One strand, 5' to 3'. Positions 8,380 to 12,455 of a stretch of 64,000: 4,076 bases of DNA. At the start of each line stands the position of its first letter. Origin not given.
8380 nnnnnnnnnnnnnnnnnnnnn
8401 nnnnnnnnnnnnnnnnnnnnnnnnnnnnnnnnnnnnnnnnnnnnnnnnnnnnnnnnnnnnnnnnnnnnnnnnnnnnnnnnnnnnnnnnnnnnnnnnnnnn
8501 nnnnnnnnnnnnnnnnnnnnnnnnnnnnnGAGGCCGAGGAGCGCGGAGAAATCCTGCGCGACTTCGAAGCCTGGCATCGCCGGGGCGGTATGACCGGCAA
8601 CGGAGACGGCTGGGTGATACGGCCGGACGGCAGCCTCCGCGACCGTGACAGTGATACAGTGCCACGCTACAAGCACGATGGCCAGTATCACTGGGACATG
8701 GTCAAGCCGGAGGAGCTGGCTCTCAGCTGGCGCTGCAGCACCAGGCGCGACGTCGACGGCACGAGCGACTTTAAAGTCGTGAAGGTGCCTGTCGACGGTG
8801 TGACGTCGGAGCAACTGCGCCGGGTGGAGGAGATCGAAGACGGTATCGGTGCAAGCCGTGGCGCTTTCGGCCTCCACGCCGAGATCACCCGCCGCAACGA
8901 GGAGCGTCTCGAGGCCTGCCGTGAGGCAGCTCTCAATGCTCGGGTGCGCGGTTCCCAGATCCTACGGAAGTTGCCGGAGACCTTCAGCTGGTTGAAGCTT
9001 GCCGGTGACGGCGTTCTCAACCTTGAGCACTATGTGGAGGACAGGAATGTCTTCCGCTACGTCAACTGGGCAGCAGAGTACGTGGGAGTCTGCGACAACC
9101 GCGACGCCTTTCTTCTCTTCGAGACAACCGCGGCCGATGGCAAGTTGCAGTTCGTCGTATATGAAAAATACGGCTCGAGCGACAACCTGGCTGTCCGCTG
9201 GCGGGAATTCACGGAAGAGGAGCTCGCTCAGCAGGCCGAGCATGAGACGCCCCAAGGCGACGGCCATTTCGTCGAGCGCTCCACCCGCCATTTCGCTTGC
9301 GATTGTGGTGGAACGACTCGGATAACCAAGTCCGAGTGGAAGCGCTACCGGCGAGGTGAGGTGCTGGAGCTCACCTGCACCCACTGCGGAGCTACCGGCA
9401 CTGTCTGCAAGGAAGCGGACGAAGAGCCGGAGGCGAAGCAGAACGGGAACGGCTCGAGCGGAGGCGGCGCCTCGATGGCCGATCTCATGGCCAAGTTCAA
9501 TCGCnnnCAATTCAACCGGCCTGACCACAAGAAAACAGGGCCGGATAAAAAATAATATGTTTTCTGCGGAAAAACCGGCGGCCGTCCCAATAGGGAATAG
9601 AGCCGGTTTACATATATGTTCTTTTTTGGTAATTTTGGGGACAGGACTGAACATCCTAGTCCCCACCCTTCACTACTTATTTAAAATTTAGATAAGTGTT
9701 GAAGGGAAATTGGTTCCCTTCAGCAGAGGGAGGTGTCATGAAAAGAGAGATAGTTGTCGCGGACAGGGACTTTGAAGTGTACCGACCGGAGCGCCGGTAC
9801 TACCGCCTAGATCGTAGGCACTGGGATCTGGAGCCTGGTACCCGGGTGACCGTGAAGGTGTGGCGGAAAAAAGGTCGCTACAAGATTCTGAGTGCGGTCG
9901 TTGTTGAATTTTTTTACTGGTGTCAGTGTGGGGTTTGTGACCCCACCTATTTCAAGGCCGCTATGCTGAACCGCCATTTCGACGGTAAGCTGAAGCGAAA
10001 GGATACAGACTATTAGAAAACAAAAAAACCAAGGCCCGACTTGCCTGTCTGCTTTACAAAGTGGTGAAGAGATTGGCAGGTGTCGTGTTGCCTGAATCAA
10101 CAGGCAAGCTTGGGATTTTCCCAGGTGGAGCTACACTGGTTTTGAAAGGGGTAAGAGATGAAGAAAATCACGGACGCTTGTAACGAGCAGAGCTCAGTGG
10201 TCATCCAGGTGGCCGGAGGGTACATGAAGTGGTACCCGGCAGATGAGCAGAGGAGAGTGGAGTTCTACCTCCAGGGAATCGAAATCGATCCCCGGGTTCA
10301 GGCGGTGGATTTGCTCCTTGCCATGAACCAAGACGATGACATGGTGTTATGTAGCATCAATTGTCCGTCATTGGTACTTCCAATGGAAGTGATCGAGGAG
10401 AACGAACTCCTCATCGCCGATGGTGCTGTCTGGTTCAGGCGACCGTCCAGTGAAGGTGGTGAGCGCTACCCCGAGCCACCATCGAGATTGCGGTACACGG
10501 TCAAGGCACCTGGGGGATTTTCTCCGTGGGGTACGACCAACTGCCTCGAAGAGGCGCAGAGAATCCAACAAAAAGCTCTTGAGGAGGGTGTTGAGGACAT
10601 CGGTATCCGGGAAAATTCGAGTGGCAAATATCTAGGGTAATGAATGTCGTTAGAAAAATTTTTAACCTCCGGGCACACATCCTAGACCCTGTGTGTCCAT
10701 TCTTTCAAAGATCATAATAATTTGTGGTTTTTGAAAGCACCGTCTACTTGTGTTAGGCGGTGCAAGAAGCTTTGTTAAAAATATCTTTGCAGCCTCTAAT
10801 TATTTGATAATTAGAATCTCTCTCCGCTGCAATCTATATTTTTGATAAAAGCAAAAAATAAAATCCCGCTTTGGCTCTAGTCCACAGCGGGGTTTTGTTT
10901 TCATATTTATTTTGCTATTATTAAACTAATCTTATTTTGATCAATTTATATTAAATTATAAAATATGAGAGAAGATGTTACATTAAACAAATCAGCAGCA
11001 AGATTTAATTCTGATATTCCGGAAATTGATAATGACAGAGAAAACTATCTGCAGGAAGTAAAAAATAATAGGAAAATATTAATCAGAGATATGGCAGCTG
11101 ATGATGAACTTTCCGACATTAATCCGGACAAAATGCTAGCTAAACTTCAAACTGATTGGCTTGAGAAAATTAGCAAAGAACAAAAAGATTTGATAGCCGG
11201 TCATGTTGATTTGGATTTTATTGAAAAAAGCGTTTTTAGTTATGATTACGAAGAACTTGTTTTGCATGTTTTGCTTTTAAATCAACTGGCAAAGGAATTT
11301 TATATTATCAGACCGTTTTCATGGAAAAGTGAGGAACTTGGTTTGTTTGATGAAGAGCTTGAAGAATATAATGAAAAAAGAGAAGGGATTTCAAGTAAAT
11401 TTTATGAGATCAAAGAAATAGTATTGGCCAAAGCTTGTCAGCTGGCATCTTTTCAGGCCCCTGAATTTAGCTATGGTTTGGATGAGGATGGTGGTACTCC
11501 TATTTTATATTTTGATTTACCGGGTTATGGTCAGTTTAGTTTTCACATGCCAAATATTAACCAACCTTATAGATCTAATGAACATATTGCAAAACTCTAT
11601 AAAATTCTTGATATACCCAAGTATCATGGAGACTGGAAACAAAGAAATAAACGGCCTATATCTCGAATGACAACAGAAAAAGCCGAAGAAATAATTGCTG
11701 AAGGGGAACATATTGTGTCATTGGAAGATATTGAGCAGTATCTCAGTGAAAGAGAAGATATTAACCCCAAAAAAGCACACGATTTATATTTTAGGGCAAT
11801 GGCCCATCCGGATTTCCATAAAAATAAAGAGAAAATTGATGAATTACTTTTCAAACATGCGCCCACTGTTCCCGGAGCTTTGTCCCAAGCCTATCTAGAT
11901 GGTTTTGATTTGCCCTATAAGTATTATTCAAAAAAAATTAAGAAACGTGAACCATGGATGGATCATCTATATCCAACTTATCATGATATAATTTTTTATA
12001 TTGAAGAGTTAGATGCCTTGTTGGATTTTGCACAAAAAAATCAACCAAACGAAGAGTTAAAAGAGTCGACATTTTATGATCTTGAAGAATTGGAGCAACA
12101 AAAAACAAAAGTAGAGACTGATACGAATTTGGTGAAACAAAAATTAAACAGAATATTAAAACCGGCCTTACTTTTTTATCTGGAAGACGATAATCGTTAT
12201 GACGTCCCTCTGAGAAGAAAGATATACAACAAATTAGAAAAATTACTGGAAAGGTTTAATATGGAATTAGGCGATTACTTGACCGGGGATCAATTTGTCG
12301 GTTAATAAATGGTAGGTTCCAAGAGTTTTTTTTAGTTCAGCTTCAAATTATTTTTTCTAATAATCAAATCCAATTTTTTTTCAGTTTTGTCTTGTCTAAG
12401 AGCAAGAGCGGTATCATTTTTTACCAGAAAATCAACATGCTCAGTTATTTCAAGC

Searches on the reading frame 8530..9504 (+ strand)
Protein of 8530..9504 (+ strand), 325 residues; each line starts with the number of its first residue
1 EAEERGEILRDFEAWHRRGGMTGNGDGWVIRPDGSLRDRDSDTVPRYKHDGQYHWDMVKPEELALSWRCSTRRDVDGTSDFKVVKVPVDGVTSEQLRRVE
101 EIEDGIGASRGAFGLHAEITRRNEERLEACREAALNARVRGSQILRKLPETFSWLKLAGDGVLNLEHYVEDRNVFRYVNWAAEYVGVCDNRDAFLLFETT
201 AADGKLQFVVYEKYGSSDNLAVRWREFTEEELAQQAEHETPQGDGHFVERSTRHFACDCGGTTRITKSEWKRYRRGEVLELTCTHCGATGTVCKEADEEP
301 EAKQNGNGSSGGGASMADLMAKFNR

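Call 64: predict_structure(alignment_id=A5)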
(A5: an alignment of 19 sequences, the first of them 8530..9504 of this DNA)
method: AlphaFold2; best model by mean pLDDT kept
length: 325 residues; sequences in the alignment: 19
mean_pLDDT: 85.2   pTM: 0.63
mean pLDDT of the five models: 85.2, 84.9, 84.7, 83.1, 81.7
residues with pLDDT >= 90: 150; 70-90: 132; 50-70: 34; < 50: 9
segments of 3 or more residues with pLDDT < 50: 304-312
pLDDT, mean of each block of 10 residues (from residue 1): 89 82 79 97 81 96 91 69 95 96 89 89 91 91 88 79 84 84 87 92 94 83 93 80 72 89 94 94 91 79 48 68 70
secondary structure, 60 per line:
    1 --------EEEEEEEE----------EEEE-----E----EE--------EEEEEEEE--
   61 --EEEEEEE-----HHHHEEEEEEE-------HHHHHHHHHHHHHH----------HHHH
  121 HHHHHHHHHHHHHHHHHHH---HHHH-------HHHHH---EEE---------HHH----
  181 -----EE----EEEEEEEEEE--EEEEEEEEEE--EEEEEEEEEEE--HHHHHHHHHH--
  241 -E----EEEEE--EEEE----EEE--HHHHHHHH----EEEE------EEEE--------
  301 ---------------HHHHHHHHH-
elements in order: E9-16 E27-30 E51-58 E63-69 H75-78 E79-85 H93-106 H117-139 H143-146 H154-158 E162-164 E192-201 E204-213 E216-226 H229-238 E247-251 E254-257 E262-264 H267-274 E279-282 E289-292 H316-324

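Call 66: search_protein_representatives(protein=window:8530-9504:+)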
Query: 325 residues. Proteins with E-value up to 0.001 (for the whole library): 267; up to 1e-10: 128; up to 1e-30: 41. The best 150 are listed.
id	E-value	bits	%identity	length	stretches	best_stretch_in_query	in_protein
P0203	8.6e-69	248.7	49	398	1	4-292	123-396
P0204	2.4e-66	240.6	43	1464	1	4-309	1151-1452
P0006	7.8e-63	229.1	52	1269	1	3-232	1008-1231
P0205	1.4e-58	215.1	48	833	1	3-239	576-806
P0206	8.6e-57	209.2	42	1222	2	10-232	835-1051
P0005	3.6e-56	207.2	49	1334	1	4-231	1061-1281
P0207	1.7e-54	201.7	43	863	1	2-293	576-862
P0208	6.4e-54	199.8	50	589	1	4-246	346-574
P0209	8.1e-53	196.2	40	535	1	2-323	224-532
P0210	3.0e-51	191.0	43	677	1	4-292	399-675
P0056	7.5e-51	189.7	46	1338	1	4-232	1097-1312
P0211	4.5e-49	183.9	45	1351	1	4-240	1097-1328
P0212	5.1e-47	177.1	43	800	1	4-235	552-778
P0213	3.1e-46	174.5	47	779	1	4-228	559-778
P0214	5.0e-46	173.8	37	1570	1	4-306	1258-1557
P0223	5.3e-38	147.5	41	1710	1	4-236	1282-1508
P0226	3.3e-36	141.6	40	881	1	3-239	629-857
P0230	2.1e-34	135.7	47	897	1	5-235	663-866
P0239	5.4e-31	124.4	43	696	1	3-230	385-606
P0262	4.8e-19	85.2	34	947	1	23-286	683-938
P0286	7.4e-15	71.4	47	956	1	6-162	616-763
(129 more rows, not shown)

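Call 68: fold_search(model_id=the predicted structure, library=pdb)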
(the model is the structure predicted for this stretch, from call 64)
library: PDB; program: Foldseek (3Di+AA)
matches with E <= 10: 617; with E <= 0.001: 0
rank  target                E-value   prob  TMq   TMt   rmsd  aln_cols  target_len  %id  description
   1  6py5                  3.1e-01  0.06  0.12  0.14  12.7       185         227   11  Crystal structure of ligand-binding domain of Pseudomonas fluorescens chemoreceptor CtaA in complex with L-serine (released 2020-03-18)
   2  9g33_UO               4.2e-01  0.06  0.07  0.05  15.6        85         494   13  Stalled 90S - Utp23-Krr1-deltaC3 (released 2025-06-18)
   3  9e9v_p                4.4e-01  0.14  0.11  0.18  10.6       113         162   12  Structural Insights into HIV-1 Vif-Mediated Ubiquitination and Degradation of APOBEC3H (released 2026-03-11)
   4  2l9c_MODEL_1_A        5.0e-01  0.10  0.11  0.18  18.2       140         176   10  Structural insights into the specificity of darcin, an atypical major urinary protein. (released 2012-02-08)
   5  6fu4_C                5.0e-01  0.06  0.10  0.10  12.9       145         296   10  Ligand binding domain (LBD) of the p. aeruginosa histamine receptor TlpQ (released 2018-05-16)
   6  6pxy                  5.9e-01  0.06  0.12  0.15  12.2       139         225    9  Crystal structure of ligand-binding domain of Pseudomonas fluorescens chemoreceptor CtaA in complex with L-alanine (released 2020-03-18)
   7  6pyi                  5.9e-01  0.06  0.12  0.15  12.2       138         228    9  Crystal structure of ligand-binding domain of Pseudomonas fluorescens chemoreceptor CtaA (released 2020-03-18)
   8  2a2g_A                6.7e-01  0.07  0.10  0.19  17.9       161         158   14  THE CRYSTAL STRUCTURES OF A2U-GLOBULIN AND ITS COMPLEX WITH A HYALINE DROPLET INDUCER. (released 1999-08-13)
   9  8za9_G                7.1e-01  0.02  0.13  0.09  57.1       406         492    9  Cryo-EM structure of HBMBPP-BTN2A1-BTN3A1 complex (released 2025-04-30)
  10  2bsz_B                7.5e-01  0.08  0.08  0.10  13.5       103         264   10  Structure of Mesorhizobium loti arylamine N-acetyltransferase 1 (released 2005-05-25)
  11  9e93_p                7.9e-01  0.07  0.12  0.19  10.5       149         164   11  Structural Insights into HIV-1 Vif-Mediated Ubiquitination and Degradation of APOBEC3H (released 2026-03-11)
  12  6fu4_A                1.1e+00  0.03  0.09  0.10  13.5       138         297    9  Ligand binding domain (LBD) of the p. aeruginosa histamine receptor TlpQ (released 2018-05-16)
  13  3uw2                  1.1e+00  0.09  0.10  0.08  13.9        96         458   14  X-ray Crystal Structure of Phosphoglucomutase/phosphomannomutase family protein (BTH_I1489)from Burkholderia thailandens (released 2012-02-01)
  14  3buu_A                1.1e+00  0.06  0.10  0.14  17.4       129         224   11  Crystal structure of LolA superfamily protein NE2245 from Nitrosomonas europaea (released 2008-01-22)
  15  1w6f_B                1.1e+00  0.06  0.09  0.10  15.4       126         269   13  Arylamine N-acetyltransferase from Mycobacterium smegmatis with the anti-tubercular drug isoniazid bound in the active (released 2005-02-23)
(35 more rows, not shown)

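Call 69: search_protein_families(library=pfam, proteins=[P0205, P0207, P0212, P0226, P0230, P0262, P0286, P0223, P0239, P0203], max_evalue=0.001)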
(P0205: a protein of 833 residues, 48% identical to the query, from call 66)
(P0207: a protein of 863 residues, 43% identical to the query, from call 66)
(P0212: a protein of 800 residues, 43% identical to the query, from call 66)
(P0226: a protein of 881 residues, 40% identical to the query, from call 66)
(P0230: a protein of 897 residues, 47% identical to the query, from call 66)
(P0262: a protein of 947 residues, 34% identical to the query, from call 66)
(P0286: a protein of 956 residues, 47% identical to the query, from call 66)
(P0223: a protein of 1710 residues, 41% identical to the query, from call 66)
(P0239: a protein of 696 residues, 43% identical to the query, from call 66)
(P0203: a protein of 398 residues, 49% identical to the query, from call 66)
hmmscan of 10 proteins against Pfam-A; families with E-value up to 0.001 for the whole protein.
P0205 (833 aa): 0 families

P0207 (863 aa): 0 families

P0212 (800 aa): 0 families

P0226 (881 aa): 0 families

P0230 (897 aa): 0 families

P0262 (947 aa): 0 families

P0286 (956 aa): 0 families

P0223 (1710 aa): 2 families
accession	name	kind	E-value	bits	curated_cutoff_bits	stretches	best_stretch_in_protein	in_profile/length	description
PF00270.35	DEAD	-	5.3e-05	23.4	26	0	25-169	11-162/167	DEAD/DEAH box helicase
PF13401.12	AAA_22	-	0.00018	22.3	27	1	28-150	4-107/130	AAA domain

P0239 (696 aa): 0 families

P0203 (398 aa): 0 families

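Call 84: fold_search(model_id=the predicted structure, library=viral)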
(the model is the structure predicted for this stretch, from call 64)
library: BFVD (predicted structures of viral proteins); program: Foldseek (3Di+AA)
matches with E <= 10: 824; with E <= 0.001: 0
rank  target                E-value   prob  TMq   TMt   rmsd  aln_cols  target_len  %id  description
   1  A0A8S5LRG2            1.3e-02  0.12  0.09  0.06  32.2       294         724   10  Endosialidase chaperone [Siphoviridae sp. ct7EW56]
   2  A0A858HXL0            6.4e-02  1.00  0.12  0.62   3.4        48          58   19  Uncharacterized protein [Escherichia phage MN03]
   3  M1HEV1                6.8e-02  0.18  0.09  0.14  16.8       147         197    9  (no name in the UniProt tables at hand)
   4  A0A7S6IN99            8.1e-02  0.10  0.09  0.06  23.3       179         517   12  Putative capsid protein [Alteromonas phage phiAFP1]
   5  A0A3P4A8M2            1.2e-01  0.08  0.08  0.06  15.4       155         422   12  Putative tail fiber protein [Escherichia phage vB_Eco_mar003J3]
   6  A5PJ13                2.2e-01  0.11  0.10  0.05  14.9       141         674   11  Peptidase S74 domain-containing protein [Escherichia phage Tls]
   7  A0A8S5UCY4            2.3e-01  0.07  0.08  0.06  14.5       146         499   14  Uncharacterized protein [Siphoviridae sp. ctgN495]
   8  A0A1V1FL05            2.6e-01  0.07  0.07  0.12  16.2       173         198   10  Uncharacterized protein [Azobacteroides phage ProJPt-Bp1]
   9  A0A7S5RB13            2.9e-01  0.09  0.10  0.11  15.9       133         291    9  (no name in the UniProt tables at hand)
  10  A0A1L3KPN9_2          3.1e-01  0.05  0.07  0.02  19.3       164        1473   16  RNA-dependent RNA polymerase [Wenling crustacean virus 8]
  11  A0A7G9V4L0            3.3e-01  0.13  0.09  0.16  15.8       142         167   10  (no name in the UniProt tables at hand)
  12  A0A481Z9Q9            3.5e-01  0.16  0.10  0.32   9.5        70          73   11  Uncharacterized protein [Pithovirus LCPAC304]
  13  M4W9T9                3.5e-01  0.07  0.09  0.13  19.9       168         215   10  Uncharacterized protein [Mycobacterium phage FF47]
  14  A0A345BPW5            3.5e-01  0.05  0.11  0.04  14.1       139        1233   12  (no name in the UniProt tables at hand)
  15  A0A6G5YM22            3.9e-01  0.35  0.10  0.09  10.0        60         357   15  (no name in the UniProt tables at hand)
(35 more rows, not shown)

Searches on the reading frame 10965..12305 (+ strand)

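Call 6: search_protein_families(library=padloc, proteins=[window:10965-12305:+], max_evalue=0.1)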
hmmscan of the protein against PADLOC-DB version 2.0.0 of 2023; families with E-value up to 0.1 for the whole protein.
window:10965-12305:+ (446 aa): 1 family
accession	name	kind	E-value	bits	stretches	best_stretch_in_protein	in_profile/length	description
PDLC00509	JetC1|JetC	-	0.022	10.8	1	333-397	856-920/1158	DUF3584 domain; MukB-like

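Call 12: search_protein_families(library=pfam, proteins=[window:10965-12305:+], max_evalue=0.01)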
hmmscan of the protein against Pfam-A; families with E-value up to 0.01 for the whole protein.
window:10965-12305:+ (446 aa): 0 families

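Call 72: search_protein_families(library=phrogs, proteins=[window:10965-12302:+], max_evalue=0.001)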
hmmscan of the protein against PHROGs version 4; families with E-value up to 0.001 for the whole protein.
window:10965-12302:+ (446 aa): 0 families

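Call 74: search_protein_families(library=ncbifam, proteins=[window:10965-12302:+], max_evalue=0.01)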
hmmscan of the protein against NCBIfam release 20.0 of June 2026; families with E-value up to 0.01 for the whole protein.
window:10965-12302:+ (446 aa): 0 families
